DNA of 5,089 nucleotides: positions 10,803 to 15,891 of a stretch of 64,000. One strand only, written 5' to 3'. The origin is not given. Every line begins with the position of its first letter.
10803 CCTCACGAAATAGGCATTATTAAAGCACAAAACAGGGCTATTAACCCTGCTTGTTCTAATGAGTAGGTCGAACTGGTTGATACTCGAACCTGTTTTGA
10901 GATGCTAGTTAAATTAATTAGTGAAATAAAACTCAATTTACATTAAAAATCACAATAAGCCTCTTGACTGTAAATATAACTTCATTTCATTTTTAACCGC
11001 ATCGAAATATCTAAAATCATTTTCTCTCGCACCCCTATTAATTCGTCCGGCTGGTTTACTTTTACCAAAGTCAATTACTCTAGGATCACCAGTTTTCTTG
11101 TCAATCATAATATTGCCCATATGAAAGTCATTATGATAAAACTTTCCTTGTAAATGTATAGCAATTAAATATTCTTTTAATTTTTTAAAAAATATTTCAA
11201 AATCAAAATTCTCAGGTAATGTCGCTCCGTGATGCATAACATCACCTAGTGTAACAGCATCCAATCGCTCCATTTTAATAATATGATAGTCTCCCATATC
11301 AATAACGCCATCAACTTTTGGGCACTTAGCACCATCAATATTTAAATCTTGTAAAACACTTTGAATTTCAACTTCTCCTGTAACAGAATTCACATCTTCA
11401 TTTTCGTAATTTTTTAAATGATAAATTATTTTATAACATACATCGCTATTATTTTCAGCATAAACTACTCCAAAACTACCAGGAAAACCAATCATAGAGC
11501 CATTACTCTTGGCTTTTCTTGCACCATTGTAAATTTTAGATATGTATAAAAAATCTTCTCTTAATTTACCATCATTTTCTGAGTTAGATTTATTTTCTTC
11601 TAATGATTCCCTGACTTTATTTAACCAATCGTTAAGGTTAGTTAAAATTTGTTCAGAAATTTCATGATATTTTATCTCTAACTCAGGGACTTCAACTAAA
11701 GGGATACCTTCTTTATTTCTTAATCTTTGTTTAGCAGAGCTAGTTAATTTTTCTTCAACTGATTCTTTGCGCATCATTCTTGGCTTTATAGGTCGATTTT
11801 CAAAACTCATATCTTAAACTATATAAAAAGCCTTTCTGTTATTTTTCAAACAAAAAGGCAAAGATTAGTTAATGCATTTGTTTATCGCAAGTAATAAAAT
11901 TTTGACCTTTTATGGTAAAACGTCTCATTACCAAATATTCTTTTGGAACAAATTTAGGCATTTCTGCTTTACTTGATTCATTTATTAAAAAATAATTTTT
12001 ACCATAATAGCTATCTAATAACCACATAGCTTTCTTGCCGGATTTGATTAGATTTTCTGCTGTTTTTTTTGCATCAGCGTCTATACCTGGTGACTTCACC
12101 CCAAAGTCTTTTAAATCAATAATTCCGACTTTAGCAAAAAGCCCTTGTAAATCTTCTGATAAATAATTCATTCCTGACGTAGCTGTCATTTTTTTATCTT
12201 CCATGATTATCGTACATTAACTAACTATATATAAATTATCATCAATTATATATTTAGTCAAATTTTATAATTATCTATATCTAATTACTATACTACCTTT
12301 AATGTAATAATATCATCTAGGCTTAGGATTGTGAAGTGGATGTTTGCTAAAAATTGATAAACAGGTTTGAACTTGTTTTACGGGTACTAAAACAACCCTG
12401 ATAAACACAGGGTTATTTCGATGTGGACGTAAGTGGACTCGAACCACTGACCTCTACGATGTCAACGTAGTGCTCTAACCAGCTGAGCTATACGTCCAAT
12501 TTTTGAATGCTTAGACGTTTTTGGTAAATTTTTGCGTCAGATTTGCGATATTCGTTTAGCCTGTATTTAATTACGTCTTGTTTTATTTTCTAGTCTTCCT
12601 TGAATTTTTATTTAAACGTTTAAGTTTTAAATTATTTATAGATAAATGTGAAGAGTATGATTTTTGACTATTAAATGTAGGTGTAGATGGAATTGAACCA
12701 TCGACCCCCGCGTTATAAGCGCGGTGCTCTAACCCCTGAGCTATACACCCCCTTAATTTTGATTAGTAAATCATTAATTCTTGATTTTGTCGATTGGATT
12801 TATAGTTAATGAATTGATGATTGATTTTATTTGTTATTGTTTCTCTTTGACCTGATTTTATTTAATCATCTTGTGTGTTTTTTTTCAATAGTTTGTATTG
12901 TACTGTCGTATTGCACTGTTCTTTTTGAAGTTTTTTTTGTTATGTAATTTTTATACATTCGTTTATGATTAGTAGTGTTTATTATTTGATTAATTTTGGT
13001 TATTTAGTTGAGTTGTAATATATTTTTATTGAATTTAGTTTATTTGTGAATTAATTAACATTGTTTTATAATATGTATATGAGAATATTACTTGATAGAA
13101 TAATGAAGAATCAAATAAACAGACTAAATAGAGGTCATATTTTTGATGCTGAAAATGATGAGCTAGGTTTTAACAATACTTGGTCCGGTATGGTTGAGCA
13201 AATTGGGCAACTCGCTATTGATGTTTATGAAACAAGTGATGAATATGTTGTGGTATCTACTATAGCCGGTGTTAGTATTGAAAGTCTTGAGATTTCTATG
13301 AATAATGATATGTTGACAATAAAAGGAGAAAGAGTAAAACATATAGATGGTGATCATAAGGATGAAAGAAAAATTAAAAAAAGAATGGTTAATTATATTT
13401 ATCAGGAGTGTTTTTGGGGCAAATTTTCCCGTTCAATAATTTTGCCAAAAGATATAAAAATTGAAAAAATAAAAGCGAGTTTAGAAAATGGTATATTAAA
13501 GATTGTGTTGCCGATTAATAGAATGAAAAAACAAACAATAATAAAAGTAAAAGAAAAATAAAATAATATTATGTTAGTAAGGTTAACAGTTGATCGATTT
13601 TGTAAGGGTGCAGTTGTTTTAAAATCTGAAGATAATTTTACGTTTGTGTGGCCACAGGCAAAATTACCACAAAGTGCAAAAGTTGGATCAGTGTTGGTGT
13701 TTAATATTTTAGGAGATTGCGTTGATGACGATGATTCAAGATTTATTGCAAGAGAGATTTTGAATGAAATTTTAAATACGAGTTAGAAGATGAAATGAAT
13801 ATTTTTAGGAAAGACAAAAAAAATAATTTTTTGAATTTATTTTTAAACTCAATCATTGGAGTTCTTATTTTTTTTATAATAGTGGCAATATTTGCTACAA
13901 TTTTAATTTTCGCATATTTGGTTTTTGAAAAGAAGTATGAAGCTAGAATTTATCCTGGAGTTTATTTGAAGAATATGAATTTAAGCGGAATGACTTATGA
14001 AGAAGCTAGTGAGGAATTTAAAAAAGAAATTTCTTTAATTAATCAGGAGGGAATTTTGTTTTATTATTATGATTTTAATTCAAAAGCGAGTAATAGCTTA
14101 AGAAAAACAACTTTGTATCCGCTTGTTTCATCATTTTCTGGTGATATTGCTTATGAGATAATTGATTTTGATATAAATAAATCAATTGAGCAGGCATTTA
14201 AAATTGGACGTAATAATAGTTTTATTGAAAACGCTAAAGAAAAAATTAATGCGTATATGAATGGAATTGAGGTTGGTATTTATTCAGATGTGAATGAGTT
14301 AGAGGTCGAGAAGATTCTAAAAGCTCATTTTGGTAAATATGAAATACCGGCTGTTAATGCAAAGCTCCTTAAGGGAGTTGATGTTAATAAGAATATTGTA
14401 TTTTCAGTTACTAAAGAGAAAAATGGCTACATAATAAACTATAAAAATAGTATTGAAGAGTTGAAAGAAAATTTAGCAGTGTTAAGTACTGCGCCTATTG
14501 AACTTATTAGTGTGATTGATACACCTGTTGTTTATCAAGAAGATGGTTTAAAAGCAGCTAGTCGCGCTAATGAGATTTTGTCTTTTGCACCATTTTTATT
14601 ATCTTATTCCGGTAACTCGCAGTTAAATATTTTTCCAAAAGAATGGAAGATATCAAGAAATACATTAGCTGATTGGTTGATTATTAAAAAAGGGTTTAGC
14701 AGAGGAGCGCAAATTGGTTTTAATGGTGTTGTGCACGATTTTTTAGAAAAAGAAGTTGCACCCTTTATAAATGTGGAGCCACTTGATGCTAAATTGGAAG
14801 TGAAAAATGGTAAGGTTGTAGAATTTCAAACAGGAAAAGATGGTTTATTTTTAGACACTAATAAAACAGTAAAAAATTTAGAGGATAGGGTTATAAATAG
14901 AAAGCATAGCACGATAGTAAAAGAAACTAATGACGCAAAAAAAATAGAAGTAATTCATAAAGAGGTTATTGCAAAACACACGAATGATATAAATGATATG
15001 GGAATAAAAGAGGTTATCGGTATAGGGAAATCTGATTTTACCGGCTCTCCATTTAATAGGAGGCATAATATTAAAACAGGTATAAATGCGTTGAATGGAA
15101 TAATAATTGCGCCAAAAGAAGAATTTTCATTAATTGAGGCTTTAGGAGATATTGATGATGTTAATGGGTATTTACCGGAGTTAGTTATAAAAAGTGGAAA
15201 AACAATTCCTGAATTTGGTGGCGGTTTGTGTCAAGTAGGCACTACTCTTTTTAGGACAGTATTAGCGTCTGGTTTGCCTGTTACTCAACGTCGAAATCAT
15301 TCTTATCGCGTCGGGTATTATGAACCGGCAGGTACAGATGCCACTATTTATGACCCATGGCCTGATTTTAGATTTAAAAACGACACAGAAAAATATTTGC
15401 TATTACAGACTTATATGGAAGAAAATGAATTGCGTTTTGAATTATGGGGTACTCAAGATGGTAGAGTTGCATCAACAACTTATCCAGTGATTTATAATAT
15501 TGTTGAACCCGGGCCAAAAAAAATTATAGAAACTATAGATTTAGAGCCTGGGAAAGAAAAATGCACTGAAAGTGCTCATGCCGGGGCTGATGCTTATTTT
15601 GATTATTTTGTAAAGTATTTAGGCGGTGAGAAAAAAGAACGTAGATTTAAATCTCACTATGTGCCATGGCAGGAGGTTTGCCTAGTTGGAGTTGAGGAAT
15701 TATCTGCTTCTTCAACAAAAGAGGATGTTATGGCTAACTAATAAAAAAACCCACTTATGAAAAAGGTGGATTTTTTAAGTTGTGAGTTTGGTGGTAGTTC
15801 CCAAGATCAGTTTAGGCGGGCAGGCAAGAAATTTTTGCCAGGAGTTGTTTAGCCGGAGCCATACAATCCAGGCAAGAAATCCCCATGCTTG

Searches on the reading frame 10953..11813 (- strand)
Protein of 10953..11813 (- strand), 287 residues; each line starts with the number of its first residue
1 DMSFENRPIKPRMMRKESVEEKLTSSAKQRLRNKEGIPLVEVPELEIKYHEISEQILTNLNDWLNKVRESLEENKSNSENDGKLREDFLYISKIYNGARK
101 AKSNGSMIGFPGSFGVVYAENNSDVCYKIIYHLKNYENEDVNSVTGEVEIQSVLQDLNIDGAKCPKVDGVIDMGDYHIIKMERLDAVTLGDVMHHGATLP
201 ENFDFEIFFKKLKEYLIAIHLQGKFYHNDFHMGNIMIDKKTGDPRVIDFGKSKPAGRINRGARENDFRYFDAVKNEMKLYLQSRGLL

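Call 59: search_protein_families(library=pfam, proteins=[window:10953-11813:-], max_evalue=0.00001)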
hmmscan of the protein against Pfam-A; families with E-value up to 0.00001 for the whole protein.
window:10953-11813:- (287 aa): 1 family
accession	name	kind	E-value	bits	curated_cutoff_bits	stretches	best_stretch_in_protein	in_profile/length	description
PF00069.31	Pkinase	-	5.9e-10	39.4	31.7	1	112-254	10-147/263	Protein kinase domain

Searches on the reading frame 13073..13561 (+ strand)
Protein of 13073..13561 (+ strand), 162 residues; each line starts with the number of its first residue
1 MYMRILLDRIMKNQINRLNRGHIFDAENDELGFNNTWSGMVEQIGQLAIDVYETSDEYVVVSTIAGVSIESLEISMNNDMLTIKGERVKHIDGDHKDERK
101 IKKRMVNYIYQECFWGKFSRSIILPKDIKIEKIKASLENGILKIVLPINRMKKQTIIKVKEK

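Call 59: search_protein_families(library=pfam, proteins=[window:13073-13561:+], max_evalue=0.00001)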
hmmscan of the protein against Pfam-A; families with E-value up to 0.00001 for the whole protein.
window:13073-13561:+ (162 aa): 1 family
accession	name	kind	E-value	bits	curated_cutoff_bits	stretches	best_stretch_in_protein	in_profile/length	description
PF00011.27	HSP20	-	8.7e-16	58.3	20.8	1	51-157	2-99/102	Hsp20/alpha crystallin family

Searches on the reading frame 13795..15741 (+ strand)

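Call 59: search_protein_families(library=pfam, proteins=[window:13795-15741:+], max_evalue=0.00001)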
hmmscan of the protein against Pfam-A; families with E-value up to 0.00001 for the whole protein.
window:13795-15741:+ (648 aa): 2 families
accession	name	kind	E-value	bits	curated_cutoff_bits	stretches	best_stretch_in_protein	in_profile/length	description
PF04294.18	VanW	-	5.2e-41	139.6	27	1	421-551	1-130/130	VanW like protein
PF12229.13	PG_binding_4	-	4.1e-13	49.9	22.1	1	123-227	10-108/117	Putative peptidoglycan binding domain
